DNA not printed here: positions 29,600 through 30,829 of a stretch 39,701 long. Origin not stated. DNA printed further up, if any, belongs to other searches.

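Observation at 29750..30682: Tubulin/FtsZ-superfamily GTPase encoded by a 40-kb siphovirus-type phage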

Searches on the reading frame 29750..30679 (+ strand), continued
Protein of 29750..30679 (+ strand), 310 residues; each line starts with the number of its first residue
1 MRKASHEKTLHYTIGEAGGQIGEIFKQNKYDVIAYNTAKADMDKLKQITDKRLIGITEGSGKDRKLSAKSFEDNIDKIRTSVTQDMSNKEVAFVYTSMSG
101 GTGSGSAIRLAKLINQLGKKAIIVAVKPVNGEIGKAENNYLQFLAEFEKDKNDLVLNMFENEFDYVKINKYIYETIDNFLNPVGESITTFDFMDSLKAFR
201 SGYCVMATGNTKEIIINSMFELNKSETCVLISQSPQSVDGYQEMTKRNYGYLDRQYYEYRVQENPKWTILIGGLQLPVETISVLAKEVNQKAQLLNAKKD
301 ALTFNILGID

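Call 39: find_homologous_proteins(query=A4, max_evalue=1e-20)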
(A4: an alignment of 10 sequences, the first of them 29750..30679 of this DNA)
Query A4 (10 sequences) (310 aa, profile of the alignment): 21 proteins with E <= 1e-20 among 8000 candidates.
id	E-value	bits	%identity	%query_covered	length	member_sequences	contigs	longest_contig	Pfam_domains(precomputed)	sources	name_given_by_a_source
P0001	3.7e-129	448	96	100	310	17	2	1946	PF00091.32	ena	-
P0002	1.8e-127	443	72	100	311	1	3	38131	PF00091.32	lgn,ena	-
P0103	8.2e-110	385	32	95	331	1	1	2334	PF00091.32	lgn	-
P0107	3.6e-103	363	28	89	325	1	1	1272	PF00091.32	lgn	-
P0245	6.0e-89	316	32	98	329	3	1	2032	PF00091.32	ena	-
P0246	6.8e-89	316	28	98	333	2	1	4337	PF13809.13,PF00091.32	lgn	-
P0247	3.6e-88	314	30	96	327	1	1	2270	PF00091.32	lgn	-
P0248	8.3e-88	313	33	96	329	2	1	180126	PF13809.13,PF00091.32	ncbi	ncbi:MAG: tubulin-like doman-containing protein [Cetobacterium sp.]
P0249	5.8e-87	310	32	96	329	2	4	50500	PF00091.32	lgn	-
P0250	1.3e-86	309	32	91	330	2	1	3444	PF00091.32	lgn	-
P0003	1.7e-71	259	95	55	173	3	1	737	PF00091.32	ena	-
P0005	5.3e-71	257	62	69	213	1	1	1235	-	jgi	jgi:hypothetical protein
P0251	1.7e-31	128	28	57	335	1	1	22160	PF13809.13,PF00091.32,PF22340.2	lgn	-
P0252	2.2e-28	118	29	43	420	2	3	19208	PF00091.32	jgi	jgi:cell division GTPase FtsZ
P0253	5.6e-28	116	30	54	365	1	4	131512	PF13809.13,PF00091.32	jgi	jgi:tubulin-like protein CetZ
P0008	1.5e-27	115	30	56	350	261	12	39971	PF13809.13,PF00091.32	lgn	-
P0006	3.2e-26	110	37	43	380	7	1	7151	PF00091.32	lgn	-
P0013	1.6e-25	108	32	58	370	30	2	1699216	PF13809.13,PF00091.32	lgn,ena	-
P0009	4.0e-25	107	33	48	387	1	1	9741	PF00091.32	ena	-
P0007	4.6e-25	107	34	48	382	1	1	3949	PF00091.32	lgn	-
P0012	6.0e-25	106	30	58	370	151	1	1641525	PF00091.32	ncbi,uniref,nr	ncbi:cell division protein FtsZ [Bacillus amyloliquefaciens]|uniref:cell division protein FtsZ n=1 T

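Call 40: find_encoding_contigs(protein=P0248, flank=10000, max_places=3)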
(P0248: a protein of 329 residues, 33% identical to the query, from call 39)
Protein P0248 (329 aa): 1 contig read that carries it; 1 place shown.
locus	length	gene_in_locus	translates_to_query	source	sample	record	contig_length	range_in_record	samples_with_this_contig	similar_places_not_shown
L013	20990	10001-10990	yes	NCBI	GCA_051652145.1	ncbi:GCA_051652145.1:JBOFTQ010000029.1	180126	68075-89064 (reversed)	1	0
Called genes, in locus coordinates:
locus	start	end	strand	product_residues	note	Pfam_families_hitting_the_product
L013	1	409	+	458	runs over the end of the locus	-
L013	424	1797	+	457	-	-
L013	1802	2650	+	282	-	-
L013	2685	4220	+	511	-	-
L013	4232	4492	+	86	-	-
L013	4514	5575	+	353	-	-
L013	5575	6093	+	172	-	-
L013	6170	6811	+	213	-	-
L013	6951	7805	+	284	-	-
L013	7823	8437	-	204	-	-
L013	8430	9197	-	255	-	PF00142:Fer4_NifH (faint), PF01656:CbiA, PF02374:ArsA_ATPase (faint), PF06564:CBP_BcsQ (faint), PF09140:MipZ (weak), PF13614:AAA_31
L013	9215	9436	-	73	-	PF01381:HTH_3 (weak), PF13443:HTH_26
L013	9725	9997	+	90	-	PF02002:TFIIE_alpha (weak)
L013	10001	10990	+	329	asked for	PF00091:Tubulin, PF13809:Tubulin_2 (weak)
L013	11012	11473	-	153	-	-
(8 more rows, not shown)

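Call 41: find_encoding_contigs(protein=P0249, flank=10000, max_places=4)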
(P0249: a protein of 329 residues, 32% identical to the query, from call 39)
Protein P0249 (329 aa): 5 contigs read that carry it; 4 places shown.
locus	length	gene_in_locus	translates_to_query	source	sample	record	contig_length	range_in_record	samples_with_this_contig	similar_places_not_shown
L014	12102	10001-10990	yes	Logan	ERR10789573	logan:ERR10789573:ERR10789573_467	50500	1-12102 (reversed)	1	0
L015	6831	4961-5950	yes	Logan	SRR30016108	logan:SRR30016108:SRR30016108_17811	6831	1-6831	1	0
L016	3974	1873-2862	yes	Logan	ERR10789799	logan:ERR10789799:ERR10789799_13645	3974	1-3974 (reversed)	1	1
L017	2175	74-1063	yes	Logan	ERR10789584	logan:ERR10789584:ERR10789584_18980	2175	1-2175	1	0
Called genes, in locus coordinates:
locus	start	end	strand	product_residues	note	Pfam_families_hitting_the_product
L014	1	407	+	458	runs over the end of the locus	-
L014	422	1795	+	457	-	-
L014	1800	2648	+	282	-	-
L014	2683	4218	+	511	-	-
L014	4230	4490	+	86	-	-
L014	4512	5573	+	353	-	-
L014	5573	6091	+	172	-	-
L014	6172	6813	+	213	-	-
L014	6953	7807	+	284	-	-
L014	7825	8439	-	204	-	-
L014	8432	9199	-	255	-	PF00142:Fer4_NifH (faint), PF01656:CbiA, PF02374:ArsA_ATPase (faint), PF06564:CBP_BcsQ (faint), PF09140:MipZ (weak), PF13614:AAA_31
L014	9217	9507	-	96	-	PF13443:HTH_26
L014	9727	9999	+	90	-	-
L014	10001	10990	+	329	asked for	PF00091:Tubulin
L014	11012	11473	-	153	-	-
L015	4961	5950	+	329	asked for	PF00091:Tubulin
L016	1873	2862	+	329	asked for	PF00091:Tubulin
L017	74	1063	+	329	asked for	PF00091:Tubulin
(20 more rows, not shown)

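Call 48: search_dna_similar(query=window:29750-30679:+, collection=plasmids, mode=protein, max_evalue=0.01, max_rows=20)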
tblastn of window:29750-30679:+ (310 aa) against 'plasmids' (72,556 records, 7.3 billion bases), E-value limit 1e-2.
Records with a match: 3; places in all: 3; records where one place covers at least 80% of the query: 1.
Best place of each record, by identity: <60% 3.
By first word of the organism name: Cetobacterium 1; Bacillus 1; Pontibacillus 1.
By predicted mobility (MOB-suite, as given by PLSDB): non-mobilizable 3.
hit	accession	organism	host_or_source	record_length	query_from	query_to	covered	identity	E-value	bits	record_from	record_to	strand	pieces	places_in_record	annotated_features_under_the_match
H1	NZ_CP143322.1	Cetobacterium somerae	intestine of Yellow Catfish,pure culture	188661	14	310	96%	32.3%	2e-32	133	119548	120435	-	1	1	tubulin-like doman-containing protein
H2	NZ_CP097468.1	Bacillus velezensis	-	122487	14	194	58%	31.8%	3e-6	56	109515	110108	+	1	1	cell division protein FtsZ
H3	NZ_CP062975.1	Pontibacillus sp. ALD_SL1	mangrove mud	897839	19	93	24%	33.3%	8e-4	49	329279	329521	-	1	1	tubulin-like doman-containing protein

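Call 50: get_annotated_region(hit=H1, flank=4000)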
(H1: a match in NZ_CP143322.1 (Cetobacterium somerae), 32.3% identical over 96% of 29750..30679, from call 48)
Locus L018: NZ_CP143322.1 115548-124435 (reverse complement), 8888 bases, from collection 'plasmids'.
description: Cetobacterium somerae strain ceto plasmid p3, complete sequence
organism: Cetobacterium somerae (NCBI taxid 188913)
taxonomy: Bacteria; Fusobacteriota; Fusobacteriia; Fusobacteriales; Fusobacteriaceae; Cetobacterium; Cetobacterium somerae
host: -; source: intestine of Yellow Catfish,pure culture; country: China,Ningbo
typing (MOB-suite, as given by PLSDB): non-mobilizable
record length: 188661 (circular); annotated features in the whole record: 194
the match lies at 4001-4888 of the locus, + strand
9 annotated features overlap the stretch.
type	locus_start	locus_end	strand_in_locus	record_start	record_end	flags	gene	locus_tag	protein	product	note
CDS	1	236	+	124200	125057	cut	-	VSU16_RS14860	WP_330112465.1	hypothetical protein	-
CDS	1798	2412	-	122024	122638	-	-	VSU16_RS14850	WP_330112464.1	hypothetical protein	-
CDS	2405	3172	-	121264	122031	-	-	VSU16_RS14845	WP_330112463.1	ParA family protein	-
CDS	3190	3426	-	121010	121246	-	-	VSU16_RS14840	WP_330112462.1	helix-turn-helix transcriptional regulator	-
CDS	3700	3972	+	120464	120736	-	-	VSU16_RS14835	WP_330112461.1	hypothetical protein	-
CDS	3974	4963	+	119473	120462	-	-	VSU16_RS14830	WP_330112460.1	tubulin-like doman-containing protein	-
CDS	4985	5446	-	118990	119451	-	-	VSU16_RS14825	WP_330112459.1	hypothetical protein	-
CDS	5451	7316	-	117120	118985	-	-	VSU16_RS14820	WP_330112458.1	hypothetical protein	-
CDS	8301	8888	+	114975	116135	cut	-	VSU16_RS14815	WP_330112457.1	hypothetical protein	-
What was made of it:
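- Closest known: tubR-tubZ pair on Cetobacterium plasmids. Different: They are preceded, within 3 nt, by a 90-aa winged-helix gene, and sit next to a divergent ParA operon (calls 40, 50).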

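Call 71: search_protein_families(library=ncbifam, proteins=[window:29750-30679:+], max_evalue=0.01)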
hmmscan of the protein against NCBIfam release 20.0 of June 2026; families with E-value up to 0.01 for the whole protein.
window:29750-30679:+ (310 aa): 1 family
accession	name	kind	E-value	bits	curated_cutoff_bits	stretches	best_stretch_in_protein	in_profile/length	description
TIGR00065.1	ftsZ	equivalog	3.4e-06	26.6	295.2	1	29-178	43-193/353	cell division protein FtsZ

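Call 72: search_solved_structures(query=A4, max_evalue=1, show_alignments=1)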
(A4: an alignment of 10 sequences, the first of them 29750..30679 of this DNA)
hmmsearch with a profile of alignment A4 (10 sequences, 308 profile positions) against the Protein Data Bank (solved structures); distinct sequences matched with E-value up to 1: 215 (the best 60 are shown).
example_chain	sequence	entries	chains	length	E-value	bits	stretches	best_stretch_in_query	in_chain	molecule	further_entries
4xcq_A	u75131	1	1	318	7.2e-26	94.4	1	2-294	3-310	TubZ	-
3v3t_A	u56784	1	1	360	5.6e-25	91.5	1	2-296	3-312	Cell division GTPase FtsZ, diverged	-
3zid_A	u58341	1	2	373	2e-22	83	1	6-193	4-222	TUBULIN/FTSZ, GTPASE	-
4b46_A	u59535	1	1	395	1.9e-19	73.3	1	5-196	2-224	CELL DIVISION PROTEIN FTSZ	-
2r6r_1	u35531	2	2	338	2.2e-19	73.1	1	5-199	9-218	Cell division protein ftsZ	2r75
1w5e_A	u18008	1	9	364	5.1e-18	68.6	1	3-198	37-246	FTSZ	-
1w58_1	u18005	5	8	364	5.2e-18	68.6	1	3-198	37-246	CELL DIVISION PROTEIN FTSZ HOMOLOG 1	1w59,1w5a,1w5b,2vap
1fsz_A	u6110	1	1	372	5.5e-18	68.5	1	3-198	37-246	FTSZ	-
4b45_A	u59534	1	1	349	8.3e-18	67.9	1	5-198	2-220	CELL DIVISION PROTEIN FTSZ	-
22hq_A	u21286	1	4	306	9.7e-18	67.7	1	5-207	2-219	Cell division protein FtsZ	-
22hr_A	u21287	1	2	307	9.8e-18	67.7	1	5-207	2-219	Cell division protein FtsZ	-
7ojd_A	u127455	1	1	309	3.5e-17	65.8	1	6-182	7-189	Cell division protein FtsZ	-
4u39_A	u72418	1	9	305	2.6e-16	63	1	6-181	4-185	Cell division protein FtsZ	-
5xdv_A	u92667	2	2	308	2.6e-16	63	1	6-183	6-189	Cell division protein FtsZ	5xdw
2rhh_A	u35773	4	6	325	3.1e-16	62.7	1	6-181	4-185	Cell Division Protein ftsZ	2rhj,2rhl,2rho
3zbp_A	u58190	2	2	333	1.5e-07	34.2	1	2-193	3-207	PHIKZ039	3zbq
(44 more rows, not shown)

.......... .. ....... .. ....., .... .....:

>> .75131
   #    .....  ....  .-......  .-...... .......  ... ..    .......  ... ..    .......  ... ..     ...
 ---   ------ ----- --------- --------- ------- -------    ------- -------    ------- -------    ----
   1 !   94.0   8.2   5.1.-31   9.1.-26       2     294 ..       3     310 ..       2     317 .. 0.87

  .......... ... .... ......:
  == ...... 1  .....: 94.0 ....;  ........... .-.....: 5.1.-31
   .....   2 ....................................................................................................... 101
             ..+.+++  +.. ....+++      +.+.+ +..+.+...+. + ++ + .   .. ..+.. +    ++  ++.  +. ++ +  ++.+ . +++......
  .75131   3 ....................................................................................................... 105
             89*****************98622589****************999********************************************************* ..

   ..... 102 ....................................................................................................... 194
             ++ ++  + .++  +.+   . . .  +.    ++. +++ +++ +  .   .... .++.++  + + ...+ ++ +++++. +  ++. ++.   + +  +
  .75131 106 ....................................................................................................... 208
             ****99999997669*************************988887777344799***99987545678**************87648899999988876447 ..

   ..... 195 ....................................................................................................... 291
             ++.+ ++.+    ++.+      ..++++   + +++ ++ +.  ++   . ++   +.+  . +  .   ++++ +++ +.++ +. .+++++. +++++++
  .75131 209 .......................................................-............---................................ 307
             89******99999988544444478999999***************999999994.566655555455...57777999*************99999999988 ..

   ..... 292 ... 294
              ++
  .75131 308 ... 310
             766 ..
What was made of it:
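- On Type III partition system (TubZ-TubR-tubC): Full-length profile match to c-st TubZ, 7e-26 (call 72).
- On PhuZ (jumbo-phage tubulin): Solved PhuZ/phiKZ TubZ ranks far below c-st TubZ (1.5e-7 against 7e-26, call 72).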

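Call 80: find_encoding_contigs(protein=P0004, flank=5000, max_places=3)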
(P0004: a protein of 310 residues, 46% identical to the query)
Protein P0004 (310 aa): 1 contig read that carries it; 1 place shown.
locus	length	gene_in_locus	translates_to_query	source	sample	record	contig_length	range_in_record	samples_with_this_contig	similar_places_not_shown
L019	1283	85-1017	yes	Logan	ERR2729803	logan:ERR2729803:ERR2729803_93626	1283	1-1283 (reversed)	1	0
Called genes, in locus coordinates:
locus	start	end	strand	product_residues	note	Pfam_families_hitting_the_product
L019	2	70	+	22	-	?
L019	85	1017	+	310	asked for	PF00091:Tubulin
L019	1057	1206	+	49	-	-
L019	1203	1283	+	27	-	?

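Call 81: find_encoding_contigs(protein=P0005, flank=5000, max_places=3)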
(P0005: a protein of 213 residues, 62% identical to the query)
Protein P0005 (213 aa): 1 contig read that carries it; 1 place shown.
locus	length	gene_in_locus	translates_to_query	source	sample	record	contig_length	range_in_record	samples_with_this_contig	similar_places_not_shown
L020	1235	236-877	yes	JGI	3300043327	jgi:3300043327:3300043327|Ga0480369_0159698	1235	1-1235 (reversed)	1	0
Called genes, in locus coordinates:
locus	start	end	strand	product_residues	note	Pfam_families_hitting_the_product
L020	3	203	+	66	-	?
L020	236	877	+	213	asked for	-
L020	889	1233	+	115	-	?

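Call 83: list_cluster_members(proteins=[P0100, P0101, P0102, P0104, P0105, P0103, P0107, P0245, P0246, P0250])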
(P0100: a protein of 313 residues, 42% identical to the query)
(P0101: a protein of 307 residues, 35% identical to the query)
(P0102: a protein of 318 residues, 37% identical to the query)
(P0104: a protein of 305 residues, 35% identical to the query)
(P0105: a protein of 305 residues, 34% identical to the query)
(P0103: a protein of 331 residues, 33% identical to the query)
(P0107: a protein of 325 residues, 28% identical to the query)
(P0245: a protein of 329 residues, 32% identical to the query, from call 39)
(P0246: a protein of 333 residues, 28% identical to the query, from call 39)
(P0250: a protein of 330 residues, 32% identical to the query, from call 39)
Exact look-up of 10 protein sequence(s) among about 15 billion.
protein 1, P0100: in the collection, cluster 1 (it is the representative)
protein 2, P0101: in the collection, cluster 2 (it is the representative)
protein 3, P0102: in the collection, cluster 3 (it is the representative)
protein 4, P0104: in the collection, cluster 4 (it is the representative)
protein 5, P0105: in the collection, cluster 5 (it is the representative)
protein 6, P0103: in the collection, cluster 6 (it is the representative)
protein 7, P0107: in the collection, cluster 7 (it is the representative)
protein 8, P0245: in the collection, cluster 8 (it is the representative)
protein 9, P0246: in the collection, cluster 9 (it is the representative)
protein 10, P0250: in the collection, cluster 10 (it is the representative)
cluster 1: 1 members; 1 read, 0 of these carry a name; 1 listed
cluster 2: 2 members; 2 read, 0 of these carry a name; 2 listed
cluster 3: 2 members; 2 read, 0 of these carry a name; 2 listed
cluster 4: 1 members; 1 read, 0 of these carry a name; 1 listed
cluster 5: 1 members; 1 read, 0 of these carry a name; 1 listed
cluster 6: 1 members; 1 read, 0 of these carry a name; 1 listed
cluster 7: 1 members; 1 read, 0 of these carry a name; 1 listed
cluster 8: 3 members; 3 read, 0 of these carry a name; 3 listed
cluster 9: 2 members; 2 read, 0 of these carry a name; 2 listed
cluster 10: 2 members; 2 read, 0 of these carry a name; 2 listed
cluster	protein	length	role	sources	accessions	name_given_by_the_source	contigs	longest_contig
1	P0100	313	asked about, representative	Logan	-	-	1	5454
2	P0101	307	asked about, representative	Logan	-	-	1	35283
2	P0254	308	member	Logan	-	-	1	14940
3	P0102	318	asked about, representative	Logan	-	-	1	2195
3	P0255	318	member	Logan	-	-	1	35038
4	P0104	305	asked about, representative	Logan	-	-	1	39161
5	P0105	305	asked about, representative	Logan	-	-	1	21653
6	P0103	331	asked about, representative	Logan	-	-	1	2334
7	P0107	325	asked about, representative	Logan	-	-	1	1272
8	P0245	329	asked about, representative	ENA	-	-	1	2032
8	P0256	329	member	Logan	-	-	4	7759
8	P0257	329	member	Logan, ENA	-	-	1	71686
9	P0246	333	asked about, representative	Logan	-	-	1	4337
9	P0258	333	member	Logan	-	-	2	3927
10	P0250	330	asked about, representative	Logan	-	-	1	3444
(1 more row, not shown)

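Call 84: find_encoding_contigs(protein=P0104, flank=10000, max_places=2)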
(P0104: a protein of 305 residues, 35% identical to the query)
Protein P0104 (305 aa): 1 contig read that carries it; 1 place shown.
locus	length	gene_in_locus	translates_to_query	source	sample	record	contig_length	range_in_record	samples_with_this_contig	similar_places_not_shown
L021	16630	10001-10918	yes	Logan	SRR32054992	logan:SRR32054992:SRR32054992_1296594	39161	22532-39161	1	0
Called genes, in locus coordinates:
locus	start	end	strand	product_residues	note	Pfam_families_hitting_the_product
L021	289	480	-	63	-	-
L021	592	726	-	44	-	-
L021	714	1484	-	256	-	PF16784:HNHc_6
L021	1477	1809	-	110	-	PF09643:YopX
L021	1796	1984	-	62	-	-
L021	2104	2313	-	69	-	-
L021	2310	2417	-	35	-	-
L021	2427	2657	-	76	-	-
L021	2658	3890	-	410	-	PF03796:DnaB_C, PF06745:ATPase, PF13481:AAA_25 (weak)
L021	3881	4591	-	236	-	PF13730:HTH_36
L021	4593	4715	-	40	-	PF03869:Arc (weak), PF05534:HicB (weak), PF01402:RHH_1 (weak), PF22513:FitA-like_RHH (weak)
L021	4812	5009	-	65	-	-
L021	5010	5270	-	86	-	-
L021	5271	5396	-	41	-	PF21983:NikA-like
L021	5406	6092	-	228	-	-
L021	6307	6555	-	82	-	-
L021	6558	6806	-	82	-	-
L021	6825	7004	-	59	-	-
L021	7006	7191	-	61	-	PF01381:HTH_3, PF13443:HTH_26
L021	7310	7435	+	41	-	-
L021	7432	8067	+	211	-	PF09588:YqaJ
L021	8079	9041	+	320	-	PF07083:DUF1351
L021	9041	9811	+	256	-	PF03837:RecT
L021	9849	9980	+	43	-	-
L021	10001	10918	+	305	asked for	PF00091:Tubulin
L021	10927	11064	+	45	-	-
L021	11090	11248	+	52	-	-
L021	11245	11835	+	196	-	-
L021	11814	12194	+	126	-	-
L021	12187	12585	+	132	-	-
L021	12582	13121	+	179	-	PF00959:Phage_lysozyme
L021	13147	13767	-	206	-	-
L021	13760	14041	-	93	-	-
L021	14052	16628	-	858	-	?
